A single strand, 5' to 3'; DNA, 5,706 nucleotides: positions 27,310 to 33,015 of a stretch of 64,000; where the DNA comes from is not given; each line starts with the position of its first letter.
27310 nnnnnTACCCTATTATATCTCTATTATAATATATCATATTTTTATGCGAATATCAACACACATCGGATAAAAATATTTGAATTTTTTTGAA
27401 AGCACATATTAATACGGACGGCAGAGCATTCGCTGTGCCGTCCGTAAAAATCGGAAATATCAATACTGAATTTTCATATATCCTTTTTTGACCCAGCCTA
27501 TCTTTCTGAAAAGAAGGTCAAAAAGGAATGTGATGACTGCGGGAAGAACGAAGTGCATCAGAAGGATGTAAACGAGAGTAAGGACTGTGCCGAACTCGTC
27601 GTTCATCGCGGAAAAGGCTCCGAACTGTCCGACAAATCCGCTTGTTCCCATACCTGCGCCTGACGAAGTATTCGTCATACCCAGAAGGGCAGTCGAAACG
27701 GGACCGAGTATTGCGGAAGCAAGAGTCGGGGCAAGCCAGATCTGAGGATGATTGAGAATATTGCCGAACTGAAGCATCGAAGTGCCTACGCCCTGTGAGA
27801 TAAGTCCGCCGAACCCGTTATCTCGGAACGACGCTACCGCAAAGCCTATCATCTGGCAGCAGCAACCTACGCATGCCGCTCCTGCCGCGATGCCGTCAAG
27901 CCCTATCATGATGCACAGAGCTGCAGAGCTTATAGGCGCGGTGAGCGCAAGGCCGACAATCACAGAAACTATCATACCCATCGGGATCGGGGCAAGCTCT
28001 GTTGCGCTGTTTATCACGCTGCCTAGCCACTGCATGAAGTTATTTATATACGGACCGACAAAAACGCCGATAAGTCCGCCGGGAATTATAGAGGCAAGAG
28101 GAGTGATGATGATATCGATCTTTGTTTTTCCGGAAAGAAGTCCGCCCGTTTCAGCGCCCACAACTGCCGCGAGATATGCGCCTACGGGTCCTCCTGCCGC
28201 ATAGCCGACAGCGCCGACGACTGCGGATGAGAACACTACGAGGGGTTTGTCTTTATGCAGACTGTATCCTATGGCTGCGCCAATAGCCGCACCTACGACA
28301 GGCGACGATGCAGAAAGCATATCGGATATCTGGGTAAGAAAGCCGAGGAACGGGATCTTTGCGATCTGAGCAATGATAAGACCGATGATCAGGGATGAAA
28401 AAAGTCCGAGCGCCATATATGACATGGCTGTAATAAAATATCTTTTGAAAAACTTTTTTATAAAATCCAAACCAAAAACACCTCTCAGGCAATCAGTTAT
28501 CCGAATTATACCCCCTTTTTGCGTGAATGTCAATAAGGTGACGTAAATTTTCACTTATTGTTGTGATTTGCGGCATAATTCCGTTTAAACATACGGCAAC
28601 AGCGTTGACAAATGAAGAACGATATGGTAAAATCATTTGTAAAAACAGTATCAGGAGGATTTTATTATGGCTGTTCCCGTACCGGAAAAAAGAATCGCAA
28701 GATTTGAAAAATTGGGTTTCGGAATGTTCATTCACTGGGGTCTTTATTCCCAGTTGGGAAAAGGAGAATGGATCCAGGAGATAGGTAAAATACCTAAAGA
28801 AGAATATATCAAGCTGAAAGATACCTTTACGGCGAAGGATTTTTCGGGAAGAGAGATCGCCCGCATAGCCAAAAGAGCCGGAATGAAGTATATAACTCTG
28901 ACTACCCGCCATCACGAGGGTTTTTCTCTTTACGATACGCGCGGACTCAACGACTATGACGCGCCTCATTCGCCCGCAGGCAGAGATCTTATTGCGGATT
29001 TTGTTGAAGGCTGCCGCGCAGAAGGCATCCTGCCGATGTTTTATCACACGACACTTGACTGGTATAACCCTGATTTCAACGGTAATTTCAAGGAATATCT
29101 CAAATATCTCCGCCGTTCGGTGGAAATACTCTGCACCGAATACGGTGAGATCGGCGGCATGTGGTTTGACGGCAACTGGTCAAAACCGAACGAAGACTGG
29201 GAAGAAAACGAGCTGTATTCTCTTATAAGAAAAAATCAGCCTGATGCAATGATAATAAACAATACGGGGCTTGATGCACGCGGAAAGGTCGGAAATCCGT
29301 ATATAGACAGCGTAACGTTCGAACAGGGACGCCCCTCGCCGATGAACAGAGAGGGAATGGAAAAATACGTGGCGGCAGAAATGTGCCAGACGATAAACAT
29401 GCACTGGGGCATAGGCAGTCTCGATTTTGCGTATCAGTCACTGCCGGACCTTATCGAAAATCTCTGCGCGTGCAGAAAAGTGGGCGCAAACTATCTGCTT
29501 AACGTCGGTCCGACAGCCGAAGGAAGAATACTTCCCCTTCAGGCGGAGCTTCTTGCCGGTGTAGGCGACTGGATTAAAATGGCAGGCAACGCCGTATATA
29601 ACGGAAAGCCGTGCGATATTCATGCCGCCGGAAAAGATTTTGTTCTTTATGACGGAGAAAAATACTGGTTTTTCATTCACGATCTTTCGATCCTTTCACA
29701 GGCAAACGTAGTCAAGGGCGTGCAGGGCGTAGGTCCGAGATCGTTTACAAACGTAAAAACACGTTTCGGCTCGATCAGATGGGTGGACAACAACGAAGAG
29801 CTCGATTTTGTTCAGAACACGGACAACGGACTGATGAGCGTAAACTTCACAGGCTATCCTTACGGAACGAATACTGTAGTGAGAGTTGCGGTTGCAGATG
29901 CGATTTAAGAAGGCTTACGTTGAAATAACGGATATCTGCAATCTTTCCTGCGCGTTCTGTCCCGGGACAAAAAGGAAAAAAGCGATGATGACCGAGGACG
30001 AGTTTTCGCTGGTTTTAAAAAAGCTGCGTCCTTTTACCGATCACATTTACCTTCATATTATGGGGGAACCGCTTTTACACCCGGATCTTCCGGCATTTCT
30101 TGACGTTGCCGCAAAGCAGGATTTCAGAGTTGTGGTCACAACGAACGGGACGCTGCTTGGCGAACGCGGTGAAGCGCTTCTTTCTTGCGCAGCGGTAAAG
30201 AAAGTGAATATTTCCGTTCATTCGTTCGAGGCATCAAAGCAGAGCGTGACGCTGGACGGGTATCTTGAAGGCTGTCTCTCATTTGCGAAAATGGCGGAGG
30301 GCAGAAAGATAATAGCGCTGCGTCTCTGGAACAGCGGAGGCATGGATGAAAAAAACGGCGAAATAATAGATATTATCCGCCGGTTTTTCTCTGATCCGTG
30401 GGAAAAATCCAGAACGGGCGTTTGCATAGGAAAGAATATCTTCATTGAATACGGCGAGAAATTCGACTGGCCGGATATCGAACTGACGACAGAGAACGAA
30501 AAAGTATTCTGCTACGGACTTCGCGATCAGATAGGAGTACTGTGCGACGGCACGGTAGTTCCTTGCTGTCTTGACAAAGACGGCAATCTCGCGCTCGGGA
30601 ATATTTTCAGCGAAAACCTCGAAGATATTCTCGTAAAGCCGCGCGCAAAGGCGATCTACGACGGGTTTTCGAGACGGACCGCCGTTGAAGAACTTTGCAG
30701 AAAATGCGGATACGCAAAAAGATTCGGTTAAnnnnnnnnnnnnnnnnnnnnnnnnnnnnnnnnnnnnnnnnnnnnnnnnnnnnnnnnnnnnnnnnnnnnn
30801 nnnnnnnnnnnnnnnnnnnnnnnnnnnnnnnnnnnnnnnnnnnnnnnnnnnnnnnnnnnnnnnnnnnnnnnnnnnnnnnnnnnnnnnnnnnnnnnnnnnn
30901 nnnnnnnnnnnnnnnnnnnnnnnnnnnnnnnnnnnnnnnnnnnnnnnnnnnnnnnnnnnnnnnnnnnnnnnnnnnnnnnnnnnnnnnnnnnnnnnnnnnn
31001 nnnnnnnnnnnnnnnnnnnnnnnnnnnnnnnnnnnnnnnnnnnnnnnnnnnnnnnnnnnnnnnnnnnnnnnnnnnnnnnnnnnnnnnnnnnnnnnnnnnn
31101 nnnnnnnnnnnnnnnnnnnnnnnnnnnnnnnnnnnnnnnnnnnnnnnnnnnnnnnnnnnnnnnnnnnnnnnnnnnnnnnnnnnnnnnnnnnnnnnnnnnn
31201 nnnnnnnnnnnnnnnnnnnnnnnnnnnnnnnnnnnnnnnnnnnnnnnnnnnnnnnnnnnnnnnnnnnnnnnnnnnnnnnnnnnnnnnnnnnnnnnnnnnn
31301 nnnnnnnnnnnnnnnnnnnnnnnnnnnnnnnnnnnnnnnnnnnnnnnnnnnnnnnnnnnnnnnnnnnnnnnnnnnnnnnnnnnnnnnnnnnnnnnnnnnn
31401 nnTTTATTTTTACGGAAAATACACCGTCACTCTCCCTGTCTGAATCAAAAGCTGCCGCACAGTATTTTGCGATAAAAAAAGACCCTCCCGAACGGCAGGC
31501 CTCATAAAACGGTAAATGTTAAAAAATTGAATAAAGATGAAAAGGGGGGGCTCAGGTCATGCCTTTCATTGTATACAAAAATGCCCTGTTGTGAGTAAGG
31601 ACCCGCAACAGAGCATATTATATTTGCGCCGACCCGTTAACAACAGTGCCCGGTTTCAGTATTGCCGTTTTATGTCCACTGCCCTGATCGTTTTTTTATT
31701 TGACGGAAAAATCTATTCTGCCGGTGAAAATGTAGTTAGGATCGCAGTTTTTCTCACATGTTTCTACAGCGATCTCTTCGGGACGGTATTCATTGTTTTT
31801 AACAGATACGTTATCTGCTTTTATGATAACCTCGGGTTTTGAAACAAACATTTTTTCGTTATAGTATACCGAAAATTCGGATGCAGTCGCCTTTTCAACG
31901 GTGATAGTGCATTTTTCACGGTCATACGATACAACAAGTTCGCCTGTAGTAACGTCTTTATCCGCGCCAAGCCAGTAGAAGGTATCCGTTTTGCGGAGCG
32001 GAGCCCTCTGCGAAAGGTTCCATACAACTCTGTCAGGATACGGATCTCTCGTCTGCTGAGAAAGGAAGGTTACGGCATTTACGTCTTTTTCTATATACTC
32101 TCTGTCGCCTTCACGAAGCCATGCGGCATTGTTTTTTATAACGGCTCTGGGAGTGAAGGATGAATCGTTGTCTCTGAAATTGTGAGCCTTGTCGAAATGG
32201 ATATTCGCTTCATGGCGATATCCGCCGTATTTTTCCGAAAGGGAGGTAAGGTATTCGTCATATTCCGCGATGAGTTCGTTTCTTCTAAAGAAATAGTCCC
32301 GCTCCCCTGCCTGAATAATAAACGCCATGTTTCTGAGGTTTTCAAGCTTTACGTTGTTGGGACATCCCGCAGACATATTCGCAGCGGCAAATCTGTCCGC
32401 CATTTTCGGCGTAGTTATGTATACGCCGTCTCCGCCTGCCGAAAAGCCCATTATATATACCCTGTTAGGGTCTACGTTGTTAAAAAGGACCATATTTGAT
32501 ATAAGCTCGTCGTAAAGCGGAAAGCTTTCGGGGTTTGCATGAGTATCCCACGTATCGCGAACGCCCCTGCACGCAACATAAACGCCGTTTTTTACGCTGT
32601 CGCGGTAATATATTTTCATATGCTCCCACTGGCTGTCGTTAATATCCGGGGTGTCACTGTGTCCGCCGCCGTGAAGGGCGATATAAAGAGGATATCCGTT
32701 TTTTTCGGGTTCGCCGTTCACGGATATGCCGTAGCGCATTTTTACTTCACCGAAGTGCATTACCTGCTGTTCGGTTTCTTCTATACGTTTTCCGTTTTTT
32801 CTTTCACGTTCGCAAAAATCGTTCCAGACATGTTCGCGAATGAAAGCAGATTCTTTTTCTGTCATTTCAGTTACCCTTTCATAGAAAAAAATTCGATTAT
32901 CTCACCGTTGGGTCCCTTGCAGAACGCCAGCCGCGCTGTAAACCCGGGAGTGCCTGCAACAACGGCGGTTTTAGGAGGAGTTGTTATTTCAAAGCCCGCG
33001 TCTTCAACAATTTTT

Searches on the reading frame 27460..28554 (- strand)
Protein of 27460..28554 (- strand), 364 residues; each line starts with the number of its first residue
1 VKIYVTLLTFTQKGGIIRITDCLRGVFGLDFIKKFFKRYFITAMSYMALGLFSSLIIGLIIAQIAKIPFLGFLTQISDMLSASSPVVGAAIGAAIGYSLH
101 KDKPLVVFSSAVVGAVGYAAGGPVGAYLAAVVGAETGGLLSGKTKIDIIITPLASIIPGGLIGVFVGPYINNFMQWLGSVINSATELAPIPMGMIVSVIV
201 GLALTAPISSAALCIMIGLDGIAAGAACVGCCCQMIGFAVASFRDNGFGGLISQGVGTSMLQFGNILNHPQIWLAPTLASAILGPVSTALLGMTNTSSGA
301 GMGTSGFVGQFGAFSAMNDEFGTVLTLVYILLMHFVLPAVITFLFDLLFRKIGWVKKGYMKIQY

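Call 58: search_protein_families(library=pfam, proteins=[window:27460-28554:-], max_evalue=0.1)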
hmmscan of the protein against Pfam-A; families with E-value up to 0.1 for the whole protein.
window:27460-28554:- (364 aa): 1 family
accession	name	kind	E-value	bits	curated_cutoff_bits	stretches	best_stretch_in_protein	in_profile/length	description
PF13303.11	PTS_EIIC_2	-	3.5e-88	296.3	28.9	1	42-361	2-326/327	Phosphotransferase system, EIIC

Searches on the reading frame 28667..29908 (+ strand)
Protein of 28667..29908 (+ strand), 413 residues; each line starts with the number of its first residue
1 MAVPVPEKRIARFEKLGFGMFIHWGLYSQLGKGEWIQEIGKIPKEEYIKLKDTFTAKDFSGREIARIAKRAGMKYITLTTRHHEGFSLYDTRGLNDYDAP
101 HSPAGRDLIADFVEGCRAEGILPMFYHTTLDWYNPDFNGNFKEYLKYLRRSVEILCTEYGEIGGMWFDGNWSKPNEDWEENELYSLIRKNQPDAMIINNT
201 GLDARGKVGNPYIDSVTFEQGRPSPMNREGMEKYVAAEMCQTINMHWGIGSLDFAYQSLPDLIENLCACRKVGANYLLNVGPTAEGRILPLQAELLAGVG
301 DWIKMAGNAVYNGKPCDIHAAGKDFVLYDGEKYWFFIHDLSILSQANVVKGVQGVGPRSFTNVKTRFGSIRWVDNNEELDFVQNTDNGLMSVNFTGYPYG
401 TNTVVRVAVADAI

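Call 58: search_protein_families(library=pfam, proteins=[window:28667-29908:+], max_evalue=0.1)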
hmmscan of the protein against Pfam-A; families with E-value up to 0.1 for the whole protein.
window:28667-29908:+ (413 aa): 3 families
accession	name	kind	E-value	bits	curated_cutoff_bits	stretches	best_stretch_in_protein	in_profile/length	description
PF01120.23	Alpha_L_fucos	-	1.6e-61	209.1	25.2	1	11-307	28-344/345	Alpha-L-fucosidase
PF14871.12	GHL6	-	1.8e-05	25.4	35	1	61-128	2-65/132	Hypothetical glycosyl hydrolase 6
PF04262.19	Glu_cys_ligase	-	0.016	14.3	27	1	137-192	245-300/372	Glutamate-cysteine ligase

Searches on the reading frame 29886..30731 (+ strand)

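Call 58: search_protein_families(library=pfam, proteins=[window:29886-30731:+], max_evalue=0.1)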
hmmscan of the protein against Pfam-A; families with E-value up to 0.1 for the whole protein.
window:29886-30731:+ (281 aa): 2 families
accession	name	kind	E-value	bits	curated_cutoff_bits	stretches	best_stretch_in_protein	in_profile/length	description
PF04055.27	Radical_SAM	-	5.1e-14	53.2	29.5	1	12-116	1-114/166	Radical SAM superfamily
PF13186.11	SPASM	-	7.3e-13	49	21.5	1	209-274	1-66/67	Iron-sulfur cluster-binding domain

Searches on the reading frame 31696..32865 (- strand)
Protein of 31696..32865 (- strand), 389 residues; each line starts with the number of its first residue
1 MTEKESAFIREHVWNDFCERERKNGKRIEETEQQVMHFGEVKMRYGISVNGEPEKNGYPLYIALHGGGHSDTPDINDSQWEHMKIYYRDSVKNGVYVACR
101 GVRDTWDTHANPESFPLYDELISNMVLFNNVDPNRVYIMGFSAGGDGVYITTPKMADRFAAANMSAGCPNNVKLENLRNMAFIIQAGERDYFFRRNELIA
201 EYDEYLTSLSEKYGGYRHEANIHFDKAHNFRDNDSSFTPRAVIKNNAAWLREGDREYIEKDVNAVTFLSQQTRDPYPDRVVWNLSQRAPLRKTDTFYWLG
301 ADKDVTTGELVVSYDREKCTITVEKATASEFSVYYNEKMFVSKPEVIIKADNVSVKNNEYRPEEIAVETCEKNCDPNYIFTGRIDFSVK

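Call 9: search_protein_families(library=pfam, proteins=[window:31696-32865:-], max_evalue=0.001)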
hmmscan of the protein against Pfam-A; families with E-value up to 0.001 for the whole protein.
window:31696-32865:- (389 aa): 0 families

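Call 58: search_protein_families(library=pfam, proteins=[window:31696-32865:-], max_evalue=0.1)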
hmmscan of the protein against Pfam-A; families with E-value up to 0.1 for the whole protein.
window:31696-32865:- (389 aa): 5 families
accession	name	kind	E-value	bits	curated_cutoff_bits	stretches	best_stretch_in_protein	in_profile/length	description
PF00326.27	Peptidase_S9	-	0.0027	17.7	22.6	1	130-173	60-103/213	Prolyl oligopeptidase family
PF12697.13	Abhydrolase_6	-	0.0066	17.6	26.3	1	64-249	4-169/217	Alpha/beta hydrolase family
PF01738.24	DLH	-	0.011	15.8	21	1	123-236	86-194/217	Dienelactone hydrolase family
PF20434.5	BD-FAE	-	0.022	14.7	26.8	0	55-146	10-101/215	BD-FAE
PF12740.14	PETase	-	0.036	13.9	28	1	126-270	117-245/263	PET hydrolase-like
